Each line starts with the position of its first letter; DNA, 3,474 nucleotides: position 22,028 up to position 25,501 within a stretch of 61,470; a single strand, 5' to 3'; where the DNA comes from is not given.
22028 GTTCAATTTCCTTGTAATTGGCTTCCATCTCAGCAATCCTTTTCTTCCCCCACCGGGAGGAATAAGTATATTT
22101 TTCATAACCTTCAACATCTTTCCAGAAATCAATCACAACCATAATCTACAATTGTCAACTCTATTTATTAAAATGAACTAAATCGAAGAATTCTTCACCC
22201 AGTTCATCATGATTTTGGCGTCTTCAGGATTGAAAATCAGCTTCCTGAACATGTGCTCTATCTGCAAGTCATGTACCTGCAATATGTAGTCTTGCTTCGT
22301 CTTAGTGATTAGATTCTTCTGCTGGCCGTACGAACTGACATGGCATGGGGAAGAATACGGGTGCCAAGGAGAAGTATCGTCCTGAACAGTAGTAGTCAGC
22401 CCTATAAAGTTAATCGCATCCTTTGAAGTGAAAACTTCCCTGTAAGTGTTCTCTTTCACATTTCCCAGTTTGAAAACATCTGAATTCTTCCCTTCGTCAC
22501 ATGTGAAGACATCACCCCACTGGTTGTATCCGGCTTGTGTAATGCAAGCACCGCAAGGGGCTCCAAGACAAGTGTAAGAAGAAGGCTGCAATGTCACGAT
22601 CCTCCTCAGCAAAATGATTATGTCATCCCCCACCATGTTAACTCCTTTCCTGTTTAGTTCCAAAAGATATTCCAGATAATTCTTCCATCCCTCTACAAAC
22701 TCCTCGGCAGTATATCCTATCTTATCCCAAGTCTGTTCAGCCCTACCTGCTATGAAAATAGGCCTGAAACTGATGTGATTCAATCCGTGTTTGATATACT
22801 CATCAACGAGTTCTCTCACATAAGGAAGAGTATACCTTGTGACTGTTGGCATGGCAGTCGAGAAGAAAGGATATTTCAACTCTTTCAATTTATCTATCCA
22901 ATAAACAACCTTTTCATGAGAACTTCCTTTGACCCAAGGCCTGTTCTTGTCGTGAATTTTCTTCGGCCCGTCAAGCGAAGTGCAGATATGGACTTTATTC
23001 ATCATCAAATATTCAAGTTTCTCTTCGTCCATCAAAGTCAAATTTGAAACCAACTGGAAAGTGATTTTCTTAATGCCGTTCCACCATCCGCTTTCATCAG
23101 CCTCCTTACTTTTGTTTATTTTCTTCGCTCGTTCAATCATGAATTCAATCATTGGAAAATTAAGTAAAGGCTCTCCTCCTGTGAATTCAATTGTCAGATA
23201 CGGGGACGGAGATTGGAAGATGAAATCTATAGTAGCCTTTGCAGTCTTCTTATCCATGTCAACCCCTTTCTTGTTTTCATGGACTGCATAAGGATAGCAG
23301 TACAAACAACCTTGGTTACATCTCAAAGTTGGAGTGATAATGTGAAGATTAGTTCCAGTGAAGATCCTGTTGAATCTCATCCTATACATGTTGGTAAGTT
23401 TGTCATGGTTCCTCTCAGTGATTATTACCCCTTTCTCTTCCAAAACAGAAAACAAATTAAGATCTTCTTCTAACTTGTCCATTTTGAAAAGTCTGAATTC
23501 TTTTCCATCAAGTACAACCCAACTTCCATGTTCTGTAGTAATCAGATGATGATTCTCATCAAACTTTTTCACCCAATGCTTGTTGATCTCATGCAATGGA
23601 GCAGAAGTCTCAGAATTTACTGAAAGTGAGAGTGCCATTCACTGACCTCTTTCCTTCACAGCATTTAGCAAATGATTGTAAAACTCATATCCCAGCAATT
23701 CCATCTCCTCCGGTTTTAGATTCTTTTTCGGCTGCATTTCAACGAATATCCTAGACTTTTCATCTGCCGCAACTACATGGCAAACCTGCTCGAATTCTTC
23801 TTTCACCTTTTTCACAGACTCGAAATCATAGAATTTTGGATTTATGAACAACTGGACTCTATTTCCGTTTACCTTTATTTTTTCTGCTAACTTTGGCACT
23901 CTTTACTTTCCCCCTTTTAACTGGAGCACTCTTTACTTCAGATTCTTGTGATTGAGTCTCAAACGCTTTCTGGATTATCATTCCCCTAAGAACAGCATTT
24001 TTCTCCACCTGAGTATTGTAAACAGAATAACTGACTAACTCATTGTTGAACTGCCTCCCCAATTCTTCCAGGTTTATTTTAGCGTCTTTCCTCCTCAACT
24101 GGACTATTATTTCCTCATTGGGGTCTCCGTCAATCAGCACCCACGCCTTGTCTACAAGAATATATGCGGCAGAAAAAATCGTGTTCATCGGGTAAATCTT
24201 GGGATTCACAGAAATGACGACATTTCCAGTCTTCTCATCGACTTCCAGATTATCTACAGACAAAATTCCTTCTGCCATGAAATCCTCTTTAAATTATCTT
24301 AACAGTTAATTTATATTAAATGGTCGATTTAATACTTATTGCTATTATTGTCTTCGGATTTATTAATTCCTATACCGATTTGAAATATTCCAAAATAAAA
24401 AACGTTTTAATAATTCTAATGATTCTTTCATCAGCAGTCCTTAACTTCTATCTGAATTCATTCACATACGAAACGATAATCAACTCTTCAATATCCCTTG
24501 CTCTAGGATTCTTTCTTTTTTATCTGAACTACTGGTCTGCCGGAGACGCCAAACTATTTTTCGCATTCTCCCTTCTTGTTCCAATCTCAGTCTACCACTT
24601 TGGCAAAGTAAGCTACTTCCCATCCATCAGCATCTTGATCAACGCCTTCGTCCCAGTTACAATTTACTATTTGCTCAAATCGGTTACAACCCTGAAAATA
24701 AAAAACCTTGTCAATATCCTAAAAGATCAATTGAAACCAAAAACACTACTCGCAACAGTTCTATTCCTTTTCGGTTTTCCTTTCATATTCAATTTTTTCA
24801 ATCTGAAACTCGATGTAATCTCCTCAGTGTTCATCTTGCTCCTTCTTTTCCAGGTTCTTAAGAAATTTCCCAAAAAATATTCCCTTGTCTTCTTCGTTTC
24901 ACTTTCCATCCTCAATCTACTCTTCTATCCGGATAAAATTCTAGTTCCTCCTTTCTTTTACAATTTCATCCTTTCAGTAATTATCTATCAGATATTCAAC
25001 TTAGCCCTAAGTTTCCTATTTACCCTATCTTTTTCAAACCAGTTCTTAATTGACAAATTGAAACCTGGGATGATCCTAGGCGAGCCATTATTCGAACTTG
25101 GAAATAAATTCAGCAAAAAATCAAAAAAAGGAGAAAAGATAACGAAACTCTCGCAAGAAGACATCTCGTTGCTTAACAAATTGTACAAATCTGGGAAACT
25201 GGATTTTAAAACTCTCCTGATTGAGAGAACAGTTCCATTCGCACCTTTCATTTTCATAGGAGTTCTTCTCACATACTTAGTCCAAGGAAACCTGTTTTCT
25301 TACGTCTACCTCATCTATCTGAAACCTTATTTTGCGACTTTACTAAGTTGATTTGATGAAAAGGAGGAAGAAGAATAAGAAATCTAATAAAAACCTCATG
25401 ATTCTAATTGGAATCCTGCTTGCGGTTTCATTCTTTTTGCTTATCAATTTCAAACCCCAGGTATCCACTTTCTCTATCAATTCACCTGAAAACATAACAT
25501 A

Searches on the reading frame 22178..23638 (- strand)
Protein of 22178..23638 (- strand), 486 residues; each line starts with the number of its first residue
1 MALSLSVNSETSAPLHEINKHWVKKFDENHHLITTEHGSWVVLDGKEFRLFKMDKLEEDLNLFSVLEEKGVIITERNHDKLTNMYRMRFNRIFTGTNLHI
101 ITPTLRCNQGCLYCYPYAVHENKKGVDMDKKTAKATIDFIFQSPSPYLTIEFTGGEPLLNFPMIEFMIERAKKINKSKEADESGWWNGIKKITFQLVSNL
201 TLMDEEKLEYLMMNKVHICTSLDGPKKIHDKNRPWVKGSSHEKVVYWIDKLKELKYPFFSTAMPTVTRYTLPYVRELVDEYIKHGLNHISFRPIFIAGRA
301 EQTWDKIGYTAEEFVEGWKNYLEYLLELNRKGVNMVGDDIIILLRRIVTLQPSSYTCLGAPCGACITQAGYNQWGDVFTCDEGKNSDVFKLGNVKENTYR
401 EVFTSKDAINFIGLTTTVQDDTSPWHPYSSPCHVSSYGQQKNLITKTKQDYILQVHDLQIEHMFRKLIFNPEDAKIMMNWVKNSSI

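Call 3: search_protein_families(library=pfam, proteins=[window:22178-23638:-], max_evalue=0.01)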
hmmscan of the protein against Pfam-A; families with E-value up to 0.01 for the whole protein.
window:22178-23638:- (486 aa): 3 families
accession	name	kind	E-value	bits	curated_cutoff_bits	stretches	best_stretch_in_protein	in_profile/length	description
PF04055.27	Radical_SAM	-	1.5e-17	64.8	29.5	1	101-267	1-155/166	Radical SAM superfamily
PF13353.11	Fer4_12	-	3e-08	34.5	22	1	107-191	15-94/137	4Fe-4S single cluster domain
PF13186.11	SPASM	-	0.00046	20.8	21.5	1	374-416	13-53/67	Iron-sulfur cluster-binding domain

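Call 4: search_protein_families(library=ncbifam, proteins=[window:22178-23638:-], max_evalue=0.01)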
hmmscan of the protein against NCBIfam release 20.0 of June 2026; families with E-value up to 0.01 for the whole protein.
window:22178-23638:- (486 aa): 56 families (the best 25 are shown)
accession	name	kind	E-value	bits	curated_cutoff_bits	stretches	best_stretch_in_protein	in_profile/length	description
TIGR03978.1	rSAM_paired_1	equivalog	1e-101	341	370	1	24-481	7-466/466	His-Xaa-Ser system radical SAM maturase HxsB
NF047865.1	rSAM_PapB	equivalog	6.5e-36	124.2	340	1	106-398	12-283/330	PapB family radical SAM/SPASM ranthipeptide maturase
TIGR04064.1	rSAM_nif11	equivalog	2e-30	105.9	518.7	1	104-252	85-225/459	nif11-like peptide radical SAM maturase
NF041298.1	rSAM_mat_DynA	equivalog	6.1e-29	101.1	450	1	99-426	3-314/356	dynobactin maturation radical SAM/SPASM protein DynA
TIGR04068.1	rSAM_ocin_clost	equivalog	7.5e-28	97.6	500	1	64-260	51-240/462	Cys-rich peptide radical SAM maturase CcpM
TIGR03906.1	quino_hemo_SAM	equivalog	3.5e-27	95.2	453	1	103-397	100-380/467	quinohemoprotein amine dehydrogenase maturation protein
TIGR03942.1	sulfatase_rSAM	equivalog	1.3e-25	90.2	349.45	1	105-411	9-299/363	anaerobic sulfatase maturase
TIGR03974.1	rSAM_six_Cys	equivalog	5.2e-25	88.2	425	1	49-402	52-387/451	thioether cross-link-forming SCIFF peptide maturase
NF040492.1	not_ScfB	exception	7.3e-24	84.4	855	1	105-405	103-389/450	ScfB-related radical SAM/SPASM orphan maturase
TIGR04163.1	rSAM_cobopep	equivalog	1.1e-19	70.5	375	1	74-405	44-357/428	peptide-modifying radical SAM enzyme CbpB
NF010321.0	PRK13758.1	equivalog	1.2e-19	70.7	441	1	104-469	12-364/370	anaerobic sulfatase-maturase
NF035951.1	rSAM_RumMC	equivalog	1.6e-19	70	720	1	78-251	92-259/510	RumMC family radical SAM sactipeptide maturase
TIGR04280.1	geopep_mat_rSAM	hypoth_equivalog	2.1e-18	66.5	400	1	32-251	21-230/428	geopeptide radical SAM maturase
NF038107.1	rSAM_NF038107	equivalog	5.4e-18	65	600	1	24-289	11-271/444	Cys-every-fifth radical SAM/SPASM peptide maturase CefB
TIGR04261.1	rSAM_GlyRichRpt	subfamily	1.6e-16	60.3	310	1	101-292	1-184/363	cyclophane-forming radical SAM/SPASM peptide maturase GrrM/OscB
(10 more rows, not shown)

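Call 78: search_protein_families(library=padloc, proteins=[window:22178-23638:-], max_evalue=0.001)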
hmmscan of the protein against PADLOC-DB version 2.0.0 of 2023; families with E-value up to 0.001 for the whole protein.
window:22178-23638:- (486 aa): 2 families
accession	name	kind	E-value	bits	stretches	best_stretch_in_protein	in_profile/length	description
PDLC02904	pVip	-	1.5e-06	25.9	1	104-173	10-74/262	Viperins associated with kinases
PDLC02903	pVip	-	3.6e-06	24.7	1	97-174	3-68/257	Viperins not associated with kinases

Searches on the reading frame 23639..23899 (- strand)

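Call 3: search_protein_families(library=pfam, proteins=[window:23639-23899:-], max_evalue=0.01)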
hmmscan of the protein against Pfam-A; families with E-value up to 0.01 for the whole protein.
window:23639-23899:- (86 aa): 0 families

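Call 4: search_protein_families(library=ncbifam, proteins=[window:23639-23899:-], max_evalue=0.01)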
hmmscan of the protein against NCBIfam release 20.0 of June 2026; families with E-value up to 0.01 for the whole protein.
window:23639-23899:- (86 aa): 1 family
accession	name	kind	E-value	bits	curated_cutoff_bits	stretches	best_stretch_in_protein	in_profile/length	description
NF038315.1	HxsD_rel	equivalog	6.6e-09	35.8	41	1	19-81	3-61/62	HxsD-like protein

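Call 78: search_protein_families(library=padloc, proteins=[window:23639-23899:-], max_evalue=0.001)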
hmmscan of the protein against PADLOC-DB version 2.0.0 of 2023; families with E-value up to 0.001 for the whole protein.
window:23639-23899:- (86 aa): 0 families

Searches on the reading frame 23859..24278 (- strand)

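Call 3: search_protein_families(library=pfam, proteins=[window:23859-24278:-], max_evalue=0.01)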
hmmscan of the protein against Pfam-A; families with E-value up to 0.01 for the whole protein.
window:23859-24278:- (139 aa): 0 families

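Call 4: search_protein_families(library=ncbifam, proteins=[window:23859-24278:-], max_evalue=0.01)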
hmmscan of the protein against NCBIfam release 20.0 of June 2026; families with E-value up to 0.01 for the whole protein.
window:23859-24278:- (139 aa): 1 family
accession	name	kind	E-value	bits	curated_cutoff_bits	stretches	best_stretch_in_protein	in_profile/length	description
TIGR03976.1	chp_LLNDYxLRE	equivalog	8.7e-11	42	50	1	26-108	3-86/90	His-Xaa-Ser system protein HxsD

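Call 78: search_protein_families(library=padloc, proteins=[window:23859-24278:-], max_evalue=0.001)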
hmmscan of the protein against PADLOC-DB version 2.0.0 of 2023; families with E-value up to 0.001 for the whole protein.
window:23859-24278:- (139 aa): 0 families

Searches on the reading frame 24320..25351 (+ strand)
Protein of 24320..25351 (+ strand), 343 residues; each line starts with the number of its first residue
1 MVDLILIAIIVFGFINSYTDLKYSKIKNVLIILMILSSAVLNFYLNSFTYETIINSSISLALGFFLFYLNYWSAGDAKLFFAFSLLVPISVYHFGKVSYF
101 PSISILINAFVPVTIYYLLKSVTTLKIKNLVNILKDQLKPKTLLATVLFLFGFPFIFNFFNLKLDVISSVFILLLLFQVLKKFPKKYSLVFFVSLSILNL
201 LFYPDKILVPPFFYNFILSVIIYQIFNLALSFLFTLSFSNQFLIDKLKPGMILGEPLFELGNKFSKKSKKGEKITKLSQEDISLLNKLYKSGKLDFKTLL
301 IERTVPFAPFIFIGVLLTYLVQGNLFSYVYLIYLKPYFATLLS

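Call 3: search_protein_families(library=pfam, proteins=[window:24320-25351:+], max_evalue=0.01)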
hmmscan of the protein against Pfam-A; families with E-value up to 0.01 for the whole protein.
window:24320-25351:+ (343 aa): 2 families
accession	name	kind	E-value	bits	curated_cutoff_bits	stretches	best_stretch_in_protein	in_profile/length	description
PF01478.23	Peptidase_A24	-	7e-08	33.3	26.5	1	8-116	2-102/104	Type IV leader peptidase family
PF06819.16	Arc_PepC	-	0.00074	20.1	23.4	0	275-295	85-105/110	Archaeal Peptidase A24 C-terminal Domain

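Call 4: search_protein_families(library=ncbifam, proteins=[window:24320-25351:+], max_evalue=0.01)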
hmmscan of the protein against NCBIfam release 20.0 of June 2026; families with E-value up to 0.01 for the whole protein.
window:24320-25351:+ (343 aa): 0 families

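Call 78: search_protein_families(library=padloc, proteins=[window:24320-25351:+], max_evalue=0.001)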
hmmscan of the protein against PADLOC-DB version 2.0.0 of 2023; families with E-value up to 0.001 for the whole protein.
window:24320-25351:+ (343 aa): 0 families
